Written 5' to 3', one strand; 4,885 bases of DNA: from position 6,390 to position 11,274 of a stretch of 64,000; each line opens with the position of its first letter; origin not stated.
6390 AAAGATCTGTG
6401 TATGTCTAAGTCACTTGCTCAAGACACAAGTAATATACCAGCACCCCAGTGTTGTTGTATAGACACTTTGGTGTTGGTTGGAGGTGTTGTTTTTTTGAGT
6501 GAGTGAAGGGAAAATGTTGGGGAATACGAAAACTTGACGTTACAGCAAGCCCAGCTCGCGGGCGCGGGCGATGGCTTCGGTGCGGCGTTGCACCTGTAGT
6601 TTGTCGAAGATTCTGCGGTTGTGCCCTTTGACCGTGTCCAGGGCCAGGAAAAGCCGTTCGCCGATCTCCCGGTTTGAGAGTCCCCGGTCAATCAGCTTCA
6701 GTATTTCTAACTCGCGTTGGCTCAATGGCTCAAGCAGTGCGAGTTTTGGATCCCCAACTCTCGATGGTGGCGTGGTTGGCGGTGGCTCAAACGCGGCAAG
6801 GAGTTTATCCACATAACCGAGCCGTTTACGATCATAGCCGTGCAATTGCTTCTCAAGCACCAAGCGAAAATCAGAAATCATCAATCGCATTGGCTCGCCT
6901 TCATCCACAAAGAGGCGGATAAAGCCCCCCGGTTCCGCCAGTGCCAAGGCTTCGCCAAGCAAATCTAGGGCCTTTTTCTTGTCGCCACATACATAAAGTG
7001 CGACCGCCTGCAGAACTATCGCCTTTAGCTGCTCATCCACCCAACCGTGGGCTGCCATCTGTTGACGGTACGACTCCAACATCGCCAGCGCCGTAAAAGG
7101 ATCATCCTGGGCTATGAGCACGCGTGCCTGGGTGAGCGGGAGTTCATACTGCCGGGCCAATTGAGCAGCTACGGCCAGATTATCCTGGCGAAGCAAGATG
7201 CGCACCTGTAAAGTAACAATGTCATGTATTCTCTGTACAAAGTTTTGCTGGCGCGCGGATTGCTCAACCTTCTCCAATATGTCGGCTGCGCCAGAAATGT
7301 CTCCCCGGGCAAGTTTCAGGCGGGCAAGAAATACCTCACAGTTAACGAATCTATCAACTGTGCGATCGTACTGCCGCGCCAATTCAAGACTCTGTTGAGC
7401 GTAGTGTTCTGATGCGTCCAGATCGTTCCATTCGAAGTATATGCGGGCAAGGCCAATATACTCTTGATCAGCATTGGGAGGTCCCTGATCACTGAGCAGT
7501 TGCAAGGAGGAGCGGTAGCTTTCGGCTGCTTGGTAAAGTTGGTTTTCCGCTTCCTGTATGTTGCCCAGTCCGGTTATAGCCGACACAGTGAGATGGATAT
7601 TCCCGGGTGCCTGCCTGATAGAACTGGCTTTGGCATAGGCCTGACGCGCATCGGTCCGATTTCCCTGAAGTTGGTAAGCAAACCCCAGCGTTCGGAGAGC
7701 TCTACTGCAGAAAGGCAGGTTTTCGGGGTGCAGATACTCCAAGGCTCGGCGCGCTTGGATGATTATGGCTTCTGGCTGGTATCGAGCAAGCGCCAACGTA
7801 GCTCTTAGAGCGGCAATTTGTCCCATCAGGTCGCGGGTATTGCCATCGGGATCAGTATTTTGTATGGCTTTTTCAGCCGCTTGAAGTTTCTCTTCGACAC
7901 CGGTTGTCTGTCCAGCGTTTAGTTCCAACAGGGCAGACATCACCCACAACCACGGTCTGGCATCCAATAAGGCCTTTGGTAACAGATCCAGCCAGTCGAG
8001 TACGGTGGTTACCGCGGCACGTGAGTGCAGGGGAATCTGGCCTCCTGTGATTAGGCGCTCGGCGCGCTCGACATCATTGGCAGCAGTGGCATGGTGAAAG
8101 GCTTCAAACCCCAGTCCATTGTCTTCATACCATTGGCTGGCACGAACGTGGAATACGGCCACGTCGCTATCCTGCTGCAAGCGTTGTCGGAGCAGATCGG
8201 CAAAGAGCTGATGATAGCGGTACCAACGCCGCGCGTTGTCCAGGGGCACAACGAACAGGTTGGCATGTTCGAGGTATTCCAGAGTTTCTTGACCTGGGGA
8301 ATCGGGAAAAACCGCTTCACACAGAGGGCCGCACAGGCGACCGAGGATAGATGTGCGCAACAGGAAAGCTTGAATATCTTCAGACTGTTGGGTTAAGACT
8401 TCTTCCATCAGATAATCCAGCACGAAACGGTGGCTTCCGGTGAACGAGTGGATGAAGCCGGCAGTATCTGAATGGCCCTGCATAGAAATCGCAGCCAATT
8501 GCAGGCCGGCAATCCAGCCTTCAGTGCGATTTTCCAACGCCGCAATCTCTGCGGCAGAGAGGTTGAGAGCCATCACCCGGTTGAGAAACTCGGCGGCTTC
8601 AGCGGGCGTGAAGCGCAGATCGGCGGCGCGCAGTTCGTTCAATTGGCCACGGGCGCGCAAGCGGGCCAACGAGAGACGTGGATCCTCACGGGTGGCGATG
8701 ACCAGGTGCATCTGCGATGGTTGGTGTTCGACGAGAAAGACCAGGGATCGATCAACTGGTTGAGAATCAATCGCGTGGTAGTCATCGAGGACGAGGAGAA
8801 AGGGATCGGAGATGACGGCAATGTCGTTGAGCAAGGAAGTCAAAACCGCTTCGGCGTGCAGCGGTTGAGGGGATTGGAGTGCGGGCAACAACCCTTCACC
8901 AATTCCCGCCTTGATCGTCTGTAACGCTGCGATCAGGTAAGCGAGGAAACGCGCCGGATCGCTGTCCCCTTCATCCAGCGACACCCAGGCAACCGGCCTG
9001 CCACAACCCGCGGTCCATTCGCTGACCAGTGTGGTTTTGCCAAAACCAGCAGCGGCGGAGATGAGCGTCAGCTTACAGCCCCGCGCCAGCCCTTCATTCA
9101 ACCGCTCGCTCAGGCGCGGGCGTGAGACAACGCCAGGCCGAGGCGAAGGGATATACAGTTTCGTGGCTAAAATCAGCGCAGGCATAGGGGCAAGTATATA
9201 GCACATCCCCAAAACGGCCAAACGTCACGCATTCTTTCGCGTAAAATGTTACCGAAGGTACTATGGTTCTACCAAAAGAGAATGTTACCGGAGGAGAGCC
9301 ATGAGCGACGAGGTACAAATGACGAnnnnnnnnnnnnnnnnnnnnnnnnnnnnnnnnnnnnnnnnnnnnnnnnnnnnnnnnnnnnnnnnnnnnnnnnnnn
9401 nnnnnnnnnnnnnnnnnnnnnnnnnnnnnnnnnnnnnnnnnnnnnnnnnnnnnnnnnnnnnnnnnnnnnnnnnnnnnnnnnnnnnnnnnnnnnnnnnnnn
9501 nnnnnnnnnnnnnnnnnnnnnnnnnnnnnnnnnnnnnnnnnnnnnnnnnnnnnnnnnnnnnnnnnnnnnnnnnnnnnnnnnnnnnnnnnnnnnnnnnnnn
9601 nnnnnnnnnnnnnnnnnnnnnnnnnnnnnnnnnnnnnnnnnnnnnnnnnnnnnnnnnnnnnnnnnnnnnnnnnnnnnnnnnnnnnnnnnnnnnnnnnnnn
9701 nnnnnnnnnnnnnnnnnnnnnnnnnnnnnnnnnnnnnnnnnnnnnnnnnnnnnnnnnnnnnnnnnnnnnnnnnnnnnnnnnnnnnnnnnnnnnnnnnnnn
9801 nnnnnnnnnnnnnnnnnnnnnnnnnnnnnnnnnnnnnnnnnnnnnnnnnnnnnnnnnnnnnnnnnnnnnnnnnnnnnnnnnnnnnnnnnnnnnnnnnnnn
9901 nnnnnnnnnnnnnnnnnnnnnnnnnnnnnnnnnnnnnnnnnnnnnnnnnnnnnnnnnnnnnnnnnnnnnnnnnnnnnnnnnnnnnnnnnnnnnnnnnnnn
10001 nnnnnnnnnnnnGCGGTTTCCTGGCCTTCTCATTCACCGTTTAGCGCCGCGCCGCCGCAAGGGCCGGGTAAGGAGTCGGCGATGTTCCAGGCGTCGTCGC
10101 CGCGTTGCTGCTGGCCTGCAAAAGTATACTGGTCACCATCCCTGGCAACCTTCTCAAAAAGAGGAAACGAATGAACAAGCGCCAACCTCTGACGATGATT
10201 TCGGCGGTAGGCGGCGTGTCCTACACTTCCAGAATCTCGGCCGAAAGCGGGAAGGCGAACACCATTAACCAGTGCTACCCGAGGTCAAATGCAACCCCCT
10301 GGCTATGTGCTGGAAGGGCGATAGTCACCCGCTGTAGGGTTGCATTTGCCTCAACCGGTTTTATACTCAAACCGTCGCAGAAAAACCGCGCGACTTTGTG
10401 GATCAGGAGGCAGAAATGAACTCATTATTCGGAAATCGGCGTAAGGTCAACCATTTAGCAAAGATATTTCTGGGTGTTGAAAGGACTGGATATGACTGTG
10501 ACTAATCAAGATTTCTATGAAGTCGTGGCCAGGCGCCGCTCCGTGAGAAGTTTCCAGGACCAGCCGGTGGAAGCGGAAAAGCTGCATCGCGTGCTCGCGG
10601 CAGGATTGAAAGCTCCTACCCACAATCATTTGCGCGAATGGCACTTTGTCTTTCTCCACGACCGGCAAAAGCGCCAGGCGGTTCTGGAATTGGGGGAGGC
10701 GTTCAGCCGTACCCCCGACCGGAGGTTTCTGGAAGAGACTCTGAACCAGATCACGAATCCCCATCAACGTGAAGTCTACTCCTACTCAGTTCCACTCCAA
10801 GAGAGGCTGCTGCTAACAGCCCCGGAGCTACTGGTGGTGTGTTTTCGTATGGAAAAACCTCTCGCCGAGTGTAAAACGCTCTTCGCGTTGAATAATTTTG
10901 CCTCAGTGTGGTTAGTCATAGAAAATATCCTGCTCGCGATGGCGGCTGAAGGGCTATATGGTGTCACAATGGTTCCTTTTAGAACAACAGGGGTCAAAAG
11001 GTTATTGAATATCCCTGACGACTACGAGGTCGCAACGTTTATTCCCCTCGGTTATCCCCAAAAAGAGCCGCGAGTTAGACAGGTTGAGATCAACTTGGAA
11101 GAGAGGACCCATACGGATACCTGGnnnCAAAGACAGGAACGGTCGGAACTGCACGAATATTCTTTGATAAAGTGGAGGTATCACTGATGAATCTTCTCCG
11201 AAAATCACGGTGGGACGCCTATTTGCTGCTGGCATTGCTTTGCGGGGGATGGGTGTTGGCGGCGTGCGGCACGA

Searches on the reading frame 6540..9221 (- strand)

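Call 10: search_protein_families(library=pfam, proteins=[window:6540-9221:-], max_evalue=0.01)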
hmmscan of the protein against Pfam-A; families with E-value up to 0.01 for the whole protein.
window:6540-9221:- (893 aa): 12 families
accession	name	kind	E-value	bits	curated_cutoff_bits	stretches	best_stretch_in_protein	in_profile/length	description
PF17874.7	TPR_MalT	-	5.7e-72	243.2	45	1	467-779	1-327/336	MalT-like TPR region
PF00196.25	GerE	-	4.2e-15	55.5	23.5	1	832-885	2-55/57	Bacterial regulatory proteins, luxR family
PF13424.12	TPR_12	-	1.2e-07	32.2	30.1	1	507-576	4-75/77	Tetratricopeptide repeat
PF13191.12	AAA_16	-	1.8e-07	32.2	32.6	1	41-175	16-166/167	AAA ATPase domain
PF00515.34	TPR_1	-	6.8e-07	29.3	27.8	0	588-617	4-33/34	Tetratricopeptide repeat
PF07719.23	TPR_2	-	3.8e-05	23.9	27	0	507-533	2-28/34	Tetratricopeptide repeat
PF13374.12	TPR_10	-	5e-05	23.6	27.5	0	508-537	4-33/42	Tetratricopeptide repeat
PF13401.12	AAA_22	-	0.00018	22.3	27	1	48-177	4-124/130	AAA domain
PF25058.1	ARM_TT21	-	0.00022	21.7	27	0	536-663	4-129/155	Tetratricopeptide repeat protein 21 ARM repeat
PF13181.12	TPR_8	-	0.00035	21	25.7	0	588-617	4-33/34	Tetratricopeptide repeat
PF04545.22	Sigma70_r4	-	0.0059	16.5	24.1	0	830-876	2-49/50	Sigma-70, region 4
PF14938.12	SNAP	-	0.0072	16.3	25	0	515-663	44-192/282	Soluble NSF attachment protein, SNAP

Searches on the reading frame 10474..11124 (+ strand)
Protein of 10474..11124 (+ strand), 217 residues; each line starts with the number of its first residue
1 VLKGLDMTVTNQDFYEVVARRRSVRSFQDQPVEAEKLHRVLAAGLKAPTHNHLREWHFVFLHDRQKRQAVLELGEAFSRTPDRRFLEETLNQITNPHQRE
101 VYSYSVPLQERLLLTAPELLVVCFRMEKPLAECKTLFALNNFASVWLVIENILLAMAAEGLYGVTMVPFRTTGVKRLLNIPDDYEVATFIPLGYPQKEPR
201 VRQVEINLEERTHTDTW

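Call 86: search_protein_families(library=pfam, proteins=[window:10474-11124:+], max_evalue=0.01)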
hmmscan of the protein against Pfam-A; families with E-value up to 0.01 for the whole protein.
window:10474-11124:+ (217 aa): 2 families
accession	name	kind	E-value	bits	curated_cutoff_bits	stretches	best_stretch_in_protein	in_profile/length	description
PF00881.29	Nitroreductase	-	1.1e-22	81.4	23.5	1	18-194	1-167/167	Nitroreductase family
PF14512.11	TM1586_NiRdase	-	0.00031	20.9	27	0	14-64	2-51/215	Putative TM nitroreductase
